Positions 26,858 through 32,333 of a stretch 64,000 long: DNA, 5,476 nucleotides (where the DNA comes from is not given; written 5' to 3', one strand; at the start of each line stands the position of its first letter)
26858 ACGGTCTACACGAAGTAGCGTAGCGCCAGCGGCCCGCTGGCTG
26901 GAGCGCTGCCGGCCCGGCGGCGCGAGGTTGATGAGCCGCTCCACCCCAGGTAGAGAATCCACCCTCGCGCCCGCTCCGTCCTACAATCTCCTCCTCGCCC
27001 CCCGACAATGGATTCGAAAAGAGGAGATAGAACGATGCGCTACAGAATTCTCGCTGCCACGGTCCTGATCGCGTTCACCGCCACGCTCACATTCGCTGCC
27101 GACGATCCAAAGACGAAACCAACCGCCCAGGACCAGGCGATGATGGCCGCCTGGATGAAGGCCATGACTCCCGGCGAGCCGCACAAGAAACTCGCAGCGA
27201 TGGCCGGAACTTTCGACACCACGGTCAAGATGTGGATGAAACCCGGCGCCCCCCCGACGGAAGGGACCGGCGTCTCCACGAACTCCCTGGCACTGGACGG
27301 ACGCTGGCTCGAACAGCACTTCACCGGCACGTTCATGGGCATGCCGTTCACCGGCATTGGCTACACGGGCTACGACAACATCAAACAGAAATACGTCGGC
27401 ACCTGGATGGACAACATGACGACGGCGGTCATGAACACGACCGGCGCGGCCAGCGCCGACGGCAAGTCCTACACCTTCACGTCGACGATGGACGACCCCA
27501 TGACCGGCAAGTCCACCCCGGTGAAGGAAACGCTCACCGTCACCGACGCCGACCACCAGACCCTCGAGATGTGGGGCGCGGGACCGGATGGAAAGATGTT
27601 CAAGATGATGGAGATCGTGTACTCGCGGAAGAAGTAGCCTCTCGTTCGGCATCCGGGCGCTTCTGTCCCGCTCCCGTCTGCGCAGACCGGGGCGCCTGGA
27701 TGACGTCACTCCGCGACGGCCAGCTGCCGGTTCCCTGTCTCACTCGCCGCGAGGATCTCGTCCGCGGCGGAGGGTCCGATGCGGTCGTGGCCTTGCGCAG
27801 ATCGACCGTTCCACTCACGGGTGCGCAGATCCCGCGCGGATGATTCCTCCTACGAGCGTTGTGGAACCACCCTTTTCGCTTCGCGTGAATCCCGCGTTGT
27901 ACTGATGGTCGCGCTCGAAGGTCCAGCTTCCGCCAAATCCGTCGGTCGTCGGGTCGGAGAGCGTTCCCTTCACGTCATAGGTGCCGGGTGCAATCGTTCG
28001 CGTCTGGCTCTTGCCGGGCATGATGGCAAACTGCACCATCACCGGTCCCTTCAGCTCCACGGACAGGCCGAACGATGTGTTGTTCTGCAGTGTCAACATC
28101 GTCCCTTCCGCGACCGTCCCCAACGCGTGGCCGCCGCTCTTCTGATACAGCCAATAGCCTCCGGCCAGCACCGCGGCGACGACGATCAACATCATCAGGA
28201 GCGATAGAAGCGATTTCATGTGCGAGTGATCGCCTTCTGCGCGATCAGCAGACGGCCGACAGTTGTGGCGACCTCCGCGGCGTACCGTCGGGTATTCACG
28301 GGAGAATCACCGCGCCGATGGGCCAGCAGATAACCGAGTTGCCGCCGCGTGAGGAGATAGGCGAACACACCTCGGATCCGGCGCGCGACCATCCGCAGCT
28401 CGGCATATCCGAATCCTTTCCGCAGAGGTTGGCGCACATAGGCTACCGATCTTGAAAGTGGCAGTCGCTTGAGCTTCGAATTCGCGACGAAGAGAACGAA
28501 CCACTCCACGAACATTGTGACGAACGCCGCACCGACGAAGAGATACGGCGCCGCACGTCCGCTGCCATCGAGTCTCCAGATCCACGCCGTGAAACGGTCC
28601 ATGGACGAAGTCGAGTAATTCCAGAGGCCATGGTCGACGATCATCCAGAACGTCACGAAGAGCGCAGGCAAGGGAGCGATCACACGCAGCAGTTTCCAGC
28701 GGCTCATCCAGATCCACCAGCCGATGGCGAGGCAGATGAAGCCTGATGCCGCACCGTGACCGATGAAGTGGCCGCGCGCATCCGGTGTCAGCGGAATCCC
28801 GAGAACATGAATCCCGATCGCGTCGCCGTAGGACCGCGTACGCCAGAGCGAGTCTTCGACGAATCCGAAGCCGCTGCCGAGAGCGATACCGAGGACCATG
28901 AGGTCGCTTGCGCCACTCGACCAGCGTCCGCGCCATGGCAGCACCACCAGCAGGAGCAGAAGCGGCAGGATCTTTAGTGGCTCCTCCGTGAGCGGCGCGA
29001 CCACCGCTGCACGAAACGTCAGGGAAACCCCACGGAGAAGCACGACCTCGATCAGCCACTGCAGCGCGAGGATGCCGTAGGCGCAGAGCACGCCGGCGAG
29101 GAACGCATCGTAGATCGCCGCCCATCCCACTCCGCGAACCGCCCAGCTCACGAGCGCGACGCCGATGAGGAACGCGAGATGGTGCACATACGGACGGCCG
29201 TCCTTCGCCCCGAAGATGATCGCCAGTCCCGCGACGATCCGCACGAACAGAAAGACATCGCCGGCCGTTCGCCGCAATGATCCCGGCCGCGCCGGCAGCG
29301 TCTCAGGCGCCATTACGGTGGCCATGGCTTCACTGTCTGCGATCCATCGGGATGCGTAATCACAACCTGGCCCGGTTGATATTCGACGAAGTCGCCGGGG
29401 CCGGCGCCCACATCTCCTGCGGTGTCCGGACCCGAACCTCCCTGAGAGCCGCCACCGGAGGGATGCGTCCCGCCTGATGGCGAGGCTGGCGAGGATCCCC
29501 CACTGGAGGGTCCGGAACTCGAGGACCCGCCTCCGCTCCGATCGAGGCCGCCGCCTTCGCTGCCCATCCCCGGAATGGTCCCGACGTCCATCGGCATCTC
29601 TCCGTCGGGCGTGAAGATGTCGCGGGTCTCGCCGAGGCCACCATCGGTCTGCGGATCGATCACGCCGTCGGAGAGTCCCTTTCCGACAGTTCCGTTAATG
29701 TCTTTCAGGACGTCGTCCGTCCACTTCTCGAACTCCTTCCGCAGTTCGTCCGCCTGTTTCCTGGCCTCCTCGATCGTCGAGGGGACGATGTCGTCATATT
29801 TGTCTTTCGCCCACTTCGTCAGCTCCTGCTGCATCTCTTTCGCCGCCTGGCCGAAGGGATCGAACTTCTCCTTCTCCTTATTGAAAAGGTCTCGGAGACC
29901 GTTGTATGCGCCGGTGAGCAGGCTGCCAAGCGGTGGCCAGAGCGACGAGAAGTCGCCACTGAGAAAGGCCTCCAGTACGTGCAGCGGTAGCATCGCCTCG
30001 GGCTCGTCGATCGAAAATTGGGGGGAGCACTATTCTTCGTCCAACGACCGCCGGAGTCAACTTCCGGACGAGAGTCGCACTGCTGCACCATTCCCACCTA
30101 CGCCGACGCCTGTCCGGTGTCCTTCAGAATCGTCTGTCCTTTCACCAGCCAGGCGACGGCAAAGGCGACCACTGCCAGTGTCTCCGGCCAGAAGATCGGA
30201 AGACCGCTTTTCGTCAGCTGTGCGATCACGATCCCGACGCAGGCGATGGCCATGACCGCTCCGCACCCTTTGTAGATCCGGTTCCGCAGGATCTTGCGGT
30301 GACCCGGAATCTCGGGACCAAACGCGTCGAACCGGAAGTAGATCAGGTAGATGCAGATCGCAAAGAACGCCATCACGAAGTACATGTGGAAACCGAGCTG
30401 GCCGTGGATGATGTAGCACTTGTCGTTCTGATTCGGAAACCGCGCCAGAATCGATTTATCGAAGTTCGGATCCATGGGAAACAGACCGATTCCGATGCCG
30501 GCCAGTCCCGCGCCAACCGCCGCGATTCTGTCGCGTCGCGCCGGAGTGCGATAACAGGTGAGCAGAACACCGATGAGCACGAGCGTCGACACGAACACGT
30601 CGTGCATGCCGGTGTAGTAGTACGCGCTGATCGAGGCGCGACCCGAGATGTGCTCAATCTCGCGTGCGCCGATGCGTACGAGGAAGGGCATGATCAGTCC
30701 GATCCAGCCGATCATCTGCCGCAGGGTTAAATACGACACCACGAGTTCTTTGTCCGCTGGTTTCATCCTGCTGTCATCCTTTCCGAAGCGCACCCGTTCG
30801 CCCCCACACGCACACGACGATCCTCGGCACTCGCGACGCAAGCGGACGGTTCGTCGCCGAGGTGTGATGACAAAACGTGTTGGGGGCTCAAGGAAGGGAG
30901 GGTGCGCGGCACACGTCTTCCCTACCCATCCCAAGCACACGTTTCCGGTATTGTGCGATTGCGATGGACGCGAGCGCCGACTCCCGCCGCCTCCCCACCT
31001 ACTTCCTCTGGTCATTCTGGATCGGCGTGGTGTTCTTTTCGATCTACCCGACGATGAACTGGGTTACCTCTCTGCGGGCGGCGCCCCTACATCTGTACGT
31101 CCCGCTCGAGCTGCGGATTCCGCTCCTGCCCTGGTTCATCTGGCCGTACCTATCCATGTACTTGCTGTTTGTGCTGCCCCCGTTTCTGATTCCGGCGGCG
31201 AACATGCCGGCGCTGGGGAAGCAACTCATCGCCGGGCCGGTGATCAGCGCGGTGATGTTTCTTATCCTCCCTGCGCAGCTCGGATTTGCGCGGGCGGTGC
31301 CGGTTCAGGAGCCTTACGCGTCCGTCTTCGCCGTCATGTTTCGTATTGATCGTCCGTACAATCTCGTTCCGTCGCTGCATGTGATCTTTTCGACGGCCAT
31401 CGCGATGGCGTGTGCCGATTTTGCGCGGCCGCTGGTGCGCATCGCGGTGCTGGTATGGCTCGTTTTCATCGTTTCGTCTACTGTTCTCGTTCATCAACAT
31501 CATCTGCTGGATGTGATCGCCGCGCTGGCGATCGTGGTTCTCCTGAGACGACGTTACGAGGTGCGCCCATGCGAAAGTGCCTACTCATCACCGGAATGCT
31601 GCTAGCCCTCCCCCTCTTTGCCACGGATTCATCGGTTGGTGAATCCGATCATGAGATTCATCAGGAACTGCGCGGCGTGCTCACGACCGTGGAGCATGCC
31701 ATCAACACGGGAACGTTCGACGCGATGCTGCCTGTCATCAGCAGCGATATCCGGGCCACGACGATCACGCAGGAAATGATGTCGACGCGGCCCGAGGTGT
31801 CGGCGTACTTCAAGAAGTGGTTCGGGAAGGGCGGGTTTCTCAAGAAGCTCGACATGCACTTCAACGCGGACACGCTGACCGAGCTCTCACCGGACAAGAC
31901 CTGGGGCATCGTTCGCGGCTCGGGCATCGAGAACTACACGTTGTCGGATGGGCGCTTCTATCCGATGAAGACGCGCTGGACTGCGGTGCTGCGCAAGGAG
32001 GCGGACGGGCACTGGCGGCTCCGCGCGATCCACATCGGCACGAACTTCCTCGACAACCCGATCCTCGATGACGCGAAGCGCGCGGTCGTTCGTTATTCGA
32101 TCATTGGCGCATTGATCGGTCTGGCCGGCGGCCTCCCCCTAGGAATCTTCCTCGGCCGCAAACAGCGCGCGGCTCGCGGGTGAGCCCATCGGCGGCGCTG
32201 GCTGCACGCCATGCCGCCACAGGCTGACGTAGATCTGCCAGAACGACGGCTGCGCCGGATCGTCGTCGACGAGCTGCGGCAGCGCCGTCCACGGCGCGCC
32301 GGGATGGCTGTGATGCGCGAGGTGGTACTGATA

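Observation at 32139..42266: Ten-gene overlapping operon with four tandem B12-radical-SAM paralogs, GH3 adenylase, two GNAT-like acyltransferases and a desaturase: uncharacterised lipid/N-acyl-amide pathway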

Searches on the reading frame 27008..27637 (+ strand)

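Call 16: search_protein_families(library=pfam, proteins=[window:27008-27637:+], max_evalue=0.01)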
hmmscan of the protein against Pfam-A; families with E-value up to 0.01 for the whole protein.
window:27008-27637:+ (209 aa): 1 family
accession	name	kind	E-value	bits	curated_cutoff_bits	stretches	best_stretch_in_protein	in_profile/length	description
PF07617.17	DUF1579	-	2.4e-41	141.7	25.2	1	54-207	1-155/155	Protein of unknown function (DUF1579)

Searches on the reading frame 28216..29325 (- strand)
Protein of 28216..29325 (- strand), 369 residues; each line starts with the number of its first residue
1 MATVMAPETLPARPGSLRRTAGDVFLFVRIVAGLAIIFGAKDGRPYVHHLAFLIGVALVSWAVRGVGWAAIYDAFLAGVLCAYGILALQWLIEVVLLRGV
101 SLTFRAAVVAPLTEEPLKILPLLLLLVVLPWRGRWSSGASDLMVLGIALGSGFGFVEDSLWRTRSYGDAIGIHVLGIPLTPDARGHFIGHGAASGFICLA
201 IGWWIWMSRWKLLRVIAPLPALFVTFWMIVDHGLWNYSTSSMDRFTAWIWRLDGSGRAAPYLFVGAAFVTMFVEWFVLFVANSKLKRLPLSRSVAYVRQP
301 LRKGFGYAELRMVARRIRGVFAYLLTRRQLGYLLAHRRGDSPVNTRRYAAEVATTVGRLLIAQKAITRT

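Call 16: search_protein_families(library=pfam, proteins=[window:28216-29325:-], max_evalue=0.01)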
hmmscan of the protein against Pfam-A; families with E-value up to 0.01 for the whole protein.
window:28216-29325:- (369 aa): 1 family
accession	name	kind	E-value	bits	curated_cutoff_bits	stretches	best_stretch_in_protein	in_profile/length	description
PF13367.11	PrsW-protease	-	1.6e-13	51.1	23.5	1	69-245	4-179/196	PrsW family intramembrane metalloprotease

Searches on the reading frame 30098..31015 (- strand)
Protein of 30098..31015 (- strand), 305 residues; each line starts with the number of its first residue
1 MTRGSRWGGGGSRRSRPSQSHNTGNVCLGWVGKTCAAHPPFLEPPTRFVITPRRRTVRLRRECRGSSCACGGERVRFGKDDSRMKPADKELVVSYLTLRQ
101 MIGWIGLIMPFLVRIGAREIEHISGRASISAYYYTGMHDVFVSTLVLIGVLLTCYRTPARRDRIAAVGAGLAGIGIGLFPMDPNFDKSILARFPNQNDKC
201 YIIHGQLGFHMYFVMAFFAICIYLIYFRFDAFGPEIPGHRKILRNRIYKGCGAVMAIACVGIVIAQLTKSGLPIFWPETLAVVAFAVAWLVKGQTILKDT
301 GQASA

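Call 16: search_protein_families(library=pfam, proteins=[window:30098-31015:-], max_evalue=0.01)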
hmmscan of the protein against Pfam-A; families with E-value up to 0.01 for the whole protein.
window:30098-31015:- (305 aa): 1 family
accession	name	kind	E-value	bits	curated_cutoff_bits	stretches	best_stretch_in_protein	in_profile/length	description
PF06197.19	DUF998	-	0.00018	21.6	30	1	139-290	40-178/184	Protein of unknown function (DUF998)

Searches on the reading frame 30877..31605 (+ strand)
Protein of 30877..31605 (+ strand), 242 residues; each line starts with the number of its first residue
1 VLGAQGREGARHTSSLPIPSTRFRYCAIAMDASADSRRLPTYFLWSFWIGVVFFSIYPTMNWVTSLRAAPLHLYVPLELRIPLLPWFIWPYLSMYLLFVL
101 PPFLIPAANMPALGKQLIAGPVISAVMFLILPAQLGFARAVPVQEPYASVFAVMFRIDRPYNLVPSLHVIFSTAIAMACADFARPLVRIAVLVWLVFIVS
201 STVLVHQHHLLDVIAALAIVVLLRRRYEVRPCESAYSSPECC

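Call 16: search_protein_families(library=pfam, proteins=[window:30877-31605:+], max_evalue=0.01)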
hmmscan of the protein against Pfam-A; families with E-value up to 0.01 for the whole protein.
window:30877-31605:+ (242 aa): 3 families
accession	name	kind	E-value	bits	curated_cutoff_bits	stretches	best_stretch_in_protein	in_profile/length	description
PF01569.27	PAP2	-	0.00025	21.2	27.2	1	164-220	51-114/130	PAP2 superfamily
PF14378.12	PAP2_3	-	0.00051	20.3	27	1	82-222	65-186/190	PAP2 superfamily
PF14360.12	PAP2_C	-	0.0088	17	27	1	165-223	7-68/74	PAP2 superfamily C-terminal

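Call 50: search_protein_families(library=ncbifam, proteins=[window:30985-31605:+], max_evalue=0.01)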
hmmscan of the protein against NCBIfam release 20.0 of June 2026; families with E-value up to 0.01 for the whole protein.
window:30985-31605:+ (206 aa): 0 families

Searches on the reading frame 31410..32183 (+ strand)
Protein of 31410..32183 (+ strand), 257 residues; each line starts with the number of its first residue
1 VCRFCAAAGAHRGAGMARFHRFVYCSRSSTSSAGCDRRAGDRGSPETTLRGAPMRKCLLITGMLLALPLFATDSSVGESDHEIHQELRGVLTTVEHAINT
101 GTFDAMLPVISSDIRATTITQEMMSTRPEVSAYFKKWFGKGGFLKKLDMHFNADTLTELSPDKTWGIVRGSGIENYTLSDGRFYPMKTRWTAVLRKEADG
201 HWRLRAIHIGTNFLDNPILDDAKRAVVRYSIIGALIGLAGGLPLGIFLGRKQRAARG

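Call 16: search_protein_families(library=pfam, proteins=[window:31410-32183:+], max_evalue=0.01)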
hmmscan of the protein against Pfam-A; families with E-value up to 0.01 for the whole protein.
window:31410-32183:+ (257 aa): 1 family
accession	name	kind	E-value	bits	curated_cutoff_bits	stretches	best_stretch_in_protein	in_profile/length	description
PF13474.12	SnoaL_3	-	0.00022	22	22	1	92-208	6-115/121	SnoaL-like domain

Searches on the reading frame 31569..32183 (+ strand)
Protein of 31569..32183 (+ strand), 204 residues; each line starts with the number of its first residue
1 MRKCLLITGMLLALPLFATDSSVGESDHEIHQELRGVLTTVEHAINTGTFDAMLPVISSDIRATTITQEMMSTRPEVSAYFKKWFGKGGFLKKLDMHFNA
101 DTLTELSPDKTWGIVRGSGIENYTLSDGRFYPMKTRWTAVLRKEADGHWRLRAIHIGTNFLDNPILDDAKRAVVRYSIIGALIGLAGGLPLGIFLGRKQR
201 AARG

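Call 50: search_protein_families(library=ncbifam, proteins=[window:31569-32183:+], max_evalue=0.01)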
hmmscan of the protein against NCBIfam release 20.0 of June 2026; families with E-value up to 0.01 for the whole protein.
window:31569-32183:+ (204 aa): 0 families
